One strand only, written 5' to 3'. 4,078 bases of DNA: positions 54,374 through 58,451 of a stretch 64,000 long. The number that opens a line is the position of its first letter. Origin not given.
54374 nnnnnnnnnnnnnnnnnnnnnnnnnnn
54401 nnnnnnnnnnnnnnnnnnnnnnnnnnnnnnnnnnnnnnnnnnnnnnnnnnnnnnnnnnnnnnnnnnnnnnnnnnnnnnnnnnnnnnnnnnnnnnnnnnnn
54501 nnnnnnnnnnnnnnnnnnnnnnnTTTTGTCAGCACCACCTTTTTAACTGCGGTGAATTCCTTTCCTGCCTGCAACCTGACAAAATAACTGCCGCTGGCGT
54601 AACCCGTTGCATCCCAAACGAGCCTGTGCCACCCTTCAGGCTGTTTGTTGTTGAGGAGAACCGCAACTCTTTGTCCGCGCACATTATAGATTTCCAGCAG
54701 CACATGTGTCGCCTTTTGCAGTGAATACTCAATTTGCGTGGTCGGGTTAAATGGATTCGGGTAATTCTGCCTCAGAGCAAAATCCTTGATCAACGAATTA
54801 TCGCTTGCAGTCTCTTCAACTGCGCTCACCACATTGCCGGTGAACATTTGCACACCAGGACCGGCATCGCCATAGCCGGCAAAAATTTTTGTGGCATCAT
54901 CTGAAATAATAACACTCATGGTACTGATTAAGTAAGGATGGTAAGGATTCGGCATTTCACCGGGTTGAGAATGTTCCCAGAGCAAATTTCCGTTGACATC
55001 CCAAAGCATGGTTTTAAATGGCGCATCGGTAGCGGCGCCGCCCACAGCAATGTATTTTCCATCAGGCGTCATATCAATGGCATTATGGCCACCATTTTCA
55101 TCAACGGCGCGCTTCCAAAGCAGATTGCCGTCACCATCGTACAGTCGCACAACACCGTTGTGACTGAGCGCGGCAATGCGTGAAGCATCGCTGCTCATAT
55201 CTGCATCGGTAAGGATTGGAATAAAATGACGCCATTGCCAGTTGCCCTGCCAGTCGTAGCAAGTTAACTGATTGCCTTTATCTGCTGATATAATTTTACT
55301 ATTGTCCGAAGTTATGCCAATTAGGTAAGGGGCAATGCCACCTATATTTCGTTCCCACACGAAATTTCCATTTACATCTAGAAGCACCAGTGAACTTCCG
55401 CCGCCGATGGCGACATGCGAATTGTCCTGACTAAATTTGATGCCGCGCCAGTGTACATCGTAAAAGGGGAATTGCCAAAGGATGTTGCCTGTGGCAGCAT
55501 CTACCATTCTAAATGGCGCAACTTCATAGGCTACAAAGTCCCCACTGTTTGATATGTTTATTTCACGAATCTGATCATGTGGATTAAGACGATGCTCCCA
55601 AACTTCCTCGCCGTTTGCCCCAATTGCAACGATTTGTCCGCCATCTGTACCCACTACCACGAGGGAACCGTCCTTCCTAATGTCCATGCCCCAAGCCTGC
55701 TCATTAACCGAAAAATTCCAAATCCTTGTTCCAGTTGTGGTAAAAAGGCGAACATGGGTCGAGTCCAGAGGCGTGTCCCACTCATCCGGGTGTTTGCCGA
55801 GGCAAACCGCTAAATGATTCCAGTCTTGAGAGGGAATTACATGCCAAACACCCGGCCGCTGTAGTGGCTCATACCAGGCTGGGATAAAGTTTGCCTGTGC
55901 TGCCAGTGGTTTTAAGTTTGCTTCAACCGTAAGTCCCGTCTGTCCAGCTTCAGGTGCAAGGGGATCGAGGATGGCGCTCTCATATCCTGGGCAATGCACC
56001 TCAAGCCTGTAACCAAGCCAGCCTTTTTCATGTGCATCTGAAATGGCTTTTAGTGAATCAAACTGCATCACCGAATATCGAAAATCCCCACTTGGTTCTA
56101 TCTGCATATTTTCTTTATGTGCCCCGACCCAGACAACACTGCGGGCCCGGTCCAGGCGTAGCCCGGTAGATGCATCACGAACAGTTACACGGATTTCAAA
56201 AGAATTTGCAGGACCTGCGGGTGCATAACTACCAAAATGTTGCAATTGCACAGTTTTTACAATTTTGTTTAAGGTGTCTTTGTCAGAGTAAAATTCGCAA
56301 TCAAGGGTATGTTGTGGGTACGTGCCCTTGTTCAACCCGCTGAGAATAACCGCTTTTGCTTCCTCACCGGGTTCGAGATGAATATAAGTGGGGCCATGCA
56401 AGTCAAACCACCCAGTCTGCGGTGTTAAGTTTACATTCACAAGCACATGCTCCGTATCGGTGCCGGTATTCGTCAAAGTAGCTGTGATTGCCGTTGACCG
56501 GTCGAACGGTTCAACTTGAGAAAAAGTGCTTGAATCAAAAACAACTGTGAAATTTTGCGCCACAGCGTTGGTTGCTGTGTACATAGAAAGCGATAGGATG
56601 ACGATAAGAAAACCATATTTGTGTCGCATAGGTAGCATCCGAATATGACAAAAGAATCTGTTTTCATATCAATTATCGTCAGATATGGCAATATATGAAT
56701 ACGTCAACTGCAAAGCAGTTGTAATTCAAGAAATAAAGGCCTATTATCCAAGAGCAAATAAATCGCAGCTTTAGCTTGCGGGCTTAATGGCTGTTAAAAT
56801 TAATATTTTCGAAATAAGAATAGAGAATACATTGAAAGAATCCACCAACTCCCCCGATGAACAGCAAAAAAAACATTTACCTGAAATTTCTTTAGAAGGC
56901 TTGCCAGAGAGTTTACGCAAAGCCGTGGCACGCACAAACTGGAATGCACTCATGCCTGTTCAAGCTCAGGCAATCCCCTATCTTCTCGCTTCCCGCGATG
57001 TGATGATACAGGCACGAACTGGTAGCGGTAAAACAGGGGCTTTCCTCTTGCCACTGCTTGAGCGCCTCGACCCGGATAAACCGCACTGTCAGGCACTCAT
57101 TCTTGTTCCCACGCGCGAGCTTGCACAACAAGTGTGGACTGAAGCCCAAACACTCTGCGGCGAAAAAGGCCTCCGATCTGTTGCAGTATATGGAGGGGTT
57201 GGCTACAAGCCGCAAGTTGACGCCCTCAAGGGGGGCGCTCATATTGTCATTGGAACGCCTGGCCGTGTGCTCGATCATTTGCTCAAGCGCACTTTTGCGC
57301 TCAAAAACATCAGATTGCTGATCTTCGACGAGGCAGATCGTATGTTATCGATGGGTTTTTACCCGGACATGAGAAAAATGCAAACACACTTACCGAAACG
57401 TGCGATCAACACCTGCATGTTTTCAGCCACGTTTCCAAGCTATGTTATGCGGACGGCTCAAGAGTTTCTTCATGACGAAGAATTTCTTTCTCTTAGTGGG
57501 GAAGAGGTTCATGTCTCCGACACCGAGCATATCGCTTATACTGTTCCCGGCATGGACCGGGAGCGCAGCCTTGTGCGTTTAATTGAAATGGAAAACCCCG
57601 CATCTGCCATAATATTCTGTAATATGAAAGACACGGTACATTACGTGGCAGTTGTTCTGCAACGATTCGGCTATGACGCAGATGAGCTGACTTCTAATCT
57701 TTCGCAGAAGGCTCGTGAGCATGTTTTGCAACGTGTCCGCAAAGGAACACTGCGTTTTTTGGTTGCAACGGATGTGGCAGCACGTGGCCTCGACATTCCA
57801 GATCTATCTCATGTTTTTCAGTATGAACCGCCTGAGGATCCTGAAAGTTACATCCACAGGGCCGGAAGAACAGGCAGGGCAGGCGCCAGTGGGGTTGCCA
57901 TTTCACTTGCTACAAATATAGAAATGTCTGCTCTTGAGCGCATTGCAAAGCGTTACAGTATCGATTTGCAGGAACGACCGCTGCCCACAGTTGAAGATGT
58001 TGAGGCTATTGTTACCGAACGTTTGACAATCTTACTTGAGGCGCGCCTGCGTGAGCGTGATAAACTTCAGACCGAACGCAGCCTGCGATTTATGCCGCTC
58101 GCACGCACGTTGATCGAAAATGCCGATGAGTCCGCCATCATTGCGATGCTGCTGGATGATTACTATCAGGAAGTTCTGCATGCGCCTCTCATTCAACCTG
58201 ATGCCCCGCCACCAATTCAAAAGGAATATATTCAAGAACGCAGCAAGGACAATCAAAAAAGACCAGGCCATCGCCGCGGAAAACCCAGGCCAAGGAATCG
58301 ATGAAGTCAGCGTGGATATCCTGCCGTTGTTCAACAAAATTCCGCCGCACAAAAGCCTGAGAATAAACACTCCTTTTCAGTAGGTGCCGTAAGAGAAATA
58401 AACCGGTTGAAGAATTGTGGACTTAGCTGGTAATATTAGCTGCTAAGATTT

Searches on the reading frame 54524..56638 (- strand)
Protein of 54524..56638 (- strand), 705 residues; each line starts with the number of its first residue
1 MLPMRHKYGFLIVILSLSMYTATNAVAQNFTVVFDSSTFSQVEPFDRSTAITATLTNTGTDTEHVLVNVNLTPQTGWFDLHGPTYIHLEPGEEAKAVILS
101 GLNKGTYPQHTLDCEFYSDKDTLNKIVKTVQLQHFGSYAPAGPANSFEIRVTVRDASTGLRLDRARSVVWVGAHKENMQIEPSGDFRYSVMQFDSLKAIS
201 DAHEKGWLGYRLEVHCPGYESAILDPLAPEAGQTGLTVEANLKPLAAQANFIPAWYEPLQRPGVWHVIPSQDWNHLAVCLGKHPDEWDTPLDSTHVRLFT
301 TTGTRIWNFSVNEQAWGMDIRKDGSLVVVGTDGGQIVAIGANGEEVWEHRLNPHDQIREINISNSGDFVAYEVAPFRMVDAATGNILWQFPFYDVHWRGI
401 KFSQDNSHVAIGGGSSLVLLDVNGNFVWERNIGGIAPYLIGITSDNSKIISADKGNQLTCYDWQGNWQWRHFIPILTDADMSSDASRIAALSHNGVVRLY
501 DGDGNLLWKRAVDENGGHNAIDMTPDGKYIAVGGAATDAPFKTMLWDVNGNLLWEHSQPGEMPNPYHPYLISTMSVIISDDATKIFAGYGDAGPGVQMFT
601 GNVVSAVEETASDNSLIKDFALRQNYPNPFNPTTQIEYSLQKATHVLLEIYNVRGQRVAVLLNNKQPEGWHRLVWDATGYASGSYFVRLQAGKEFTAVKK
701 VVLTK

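Call 8: search_protein_families(library=pfam, proteins=[window:54524-56638:-], max_evalue=0.001)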
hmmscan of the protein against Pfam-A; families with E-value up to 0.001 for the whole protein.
window:54524-56638:- (705 aa): 7 families
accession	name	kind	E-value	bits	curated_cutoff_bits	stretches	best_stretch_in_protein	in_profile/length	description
PF13360.13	PQQ_2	-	6.8e-15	55.8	27.6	2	295-432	4-146/233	Outer membrane protein assembly factor BamB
PF18962.6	Por_Secre_tail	-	1.1e-10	42.1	27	1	626-702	2-74/75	Secretion system C-terminal sorting domain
PF23414.1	Beta-prop_EML_2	-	2e-09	37.6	90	1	292-370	18-97/266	Echinoderm microtubule-associated protein second beta-propeller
PF25174.1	Beta-prop_THOC3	-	9.9e-09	35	305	1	290-420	65-197/272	THOC3 beta-propeller domain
PF13570.13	Beta-prop_ACSF4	-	1.3e-06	28.5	133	1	301-515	37-256/329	Beta-alanine-activating enzyme, beta-propeller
PF12894.13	ANAPC4_WD40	-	7.6e-05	23.3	22.9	0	326-393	9-79/91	Anaphase-promoting complex subunit 4 WD40 domain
PF13860.13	FlgD_ig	-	0.00018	21.8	27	0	640-691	18-75/79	FlgD Ig-like domain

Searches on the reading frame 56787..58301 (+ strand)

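Call 8: search_protein_families(library=pfam, proteins=[window:56787-58301:+], max_evalue=0.001)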
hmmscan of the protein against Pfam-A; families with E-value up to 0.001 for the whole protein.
window:56787-58301:+ (505 aa): 3 families
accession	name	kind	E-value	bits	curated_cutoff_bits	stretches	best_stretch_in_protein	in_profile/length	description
PF00270.35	DEAD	-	4.2e-50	170.2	26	1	57-220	2-164/167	DEAD/DEAH box helicase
PF00271.37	Helicase_C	-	5.2e-32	110.8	23.5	1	260-366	4-110/110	Helicase conserved C-terminal domain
PF04851.21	ResIII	-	1.4e-08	35.3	22.5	1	55-202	4-150/164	Type III restriction enzyme, res subunit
